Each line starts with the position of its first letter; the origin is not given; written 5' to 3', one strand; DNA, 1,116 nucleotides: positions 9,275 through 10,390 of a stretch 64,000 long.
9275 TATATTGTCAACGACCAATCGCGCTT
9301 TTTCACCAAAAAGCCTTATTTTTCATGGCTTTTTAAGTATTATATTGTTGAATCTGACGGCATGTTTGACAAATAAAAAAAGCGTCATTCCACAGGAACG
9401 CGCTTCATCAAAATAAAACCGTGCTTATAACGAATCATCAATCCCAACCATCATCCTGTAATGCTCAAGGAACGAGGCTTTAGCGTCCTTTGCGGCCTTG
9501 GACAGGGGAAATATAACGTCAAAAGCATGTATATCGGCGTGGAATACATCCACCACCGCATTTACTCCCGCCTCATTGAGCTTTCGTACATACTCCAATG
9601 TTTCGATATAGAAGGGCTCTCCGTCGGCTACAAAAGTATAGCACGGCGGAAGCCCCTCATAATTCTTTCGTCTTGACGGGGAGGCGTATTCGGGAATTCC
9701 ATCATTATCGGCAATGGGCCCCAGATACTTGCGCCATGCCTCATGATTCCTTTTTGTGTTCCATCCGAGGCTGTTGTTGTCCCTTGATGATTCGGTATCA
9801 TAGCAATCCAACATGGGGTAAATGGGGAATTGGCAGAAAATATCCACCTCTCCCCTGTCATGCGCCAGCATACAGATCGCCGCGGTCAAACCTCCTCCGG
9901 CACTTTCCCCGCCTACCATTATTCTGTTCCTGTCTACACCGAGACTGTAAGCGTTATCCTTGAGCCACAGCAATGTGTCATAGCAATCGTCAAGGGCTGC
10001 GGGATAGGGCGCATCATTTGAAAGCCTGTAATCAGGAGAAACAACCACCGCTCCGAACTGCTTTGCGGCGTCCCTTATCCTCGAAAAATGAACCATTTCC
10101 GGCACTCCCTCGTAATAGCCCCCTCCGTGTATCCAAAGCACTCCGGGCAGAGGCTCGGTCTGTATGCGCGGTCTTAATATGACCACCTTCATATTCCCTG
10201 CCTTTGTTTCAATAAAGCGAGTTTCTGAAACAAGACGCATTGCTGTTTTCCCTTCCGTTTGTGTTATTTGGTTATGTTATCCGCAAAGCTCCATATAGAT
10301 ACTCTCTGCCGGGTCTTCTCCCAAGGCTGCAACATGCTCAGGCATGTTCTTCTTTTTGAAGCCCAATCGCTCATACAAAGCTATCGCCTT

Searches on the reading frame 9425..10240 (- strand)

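Call 23: search_protein_families(library=ncbifam, proteins=[window:9425-10240:-], max_evalue=0.00001)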
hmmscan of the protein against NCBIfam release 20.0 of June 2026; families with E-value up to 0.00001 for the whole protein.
window:9425-10240:- (271 aa): 7 families
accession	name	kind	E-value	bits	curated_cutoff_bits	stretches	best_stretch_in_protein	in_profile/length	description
NF058653.1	LipP1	equivalog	1e-51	175.6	350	1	7-255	48-294/300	LipP1 family hormone-sensitive lipase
NF033149.0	CHL_hydrolase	equivalog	8.3e-39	133.3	500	1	24-246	68-290/310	chloramphenicol hydrolase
NF058651.1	GESAG_HSLs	subfamily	2.8e-21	75.8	430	1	33-245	69-275/296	GESAG motif subfamily hormone-sensitive lipase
NF007547.0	PRK10162.1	equivalog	1.4e-18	66.9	389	1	5-243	60-297/321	acetyl esterase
NF058649.1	GTSAG_HSLs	subfamily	6e-17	62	380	1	10-259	68-309/312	GTSAG motif subfamily hormone-sensitive lipase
NF058650.1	GCSAG_HSLs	subfamily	3e-07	30.3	410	1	36-247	90-298/314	GCSAG motif subfamily hormone-sensitive lipase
NF052354.1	EstLipQMycob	equivalog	5.2e-06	25.3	700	0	61-128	194-261/418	esterase LipQ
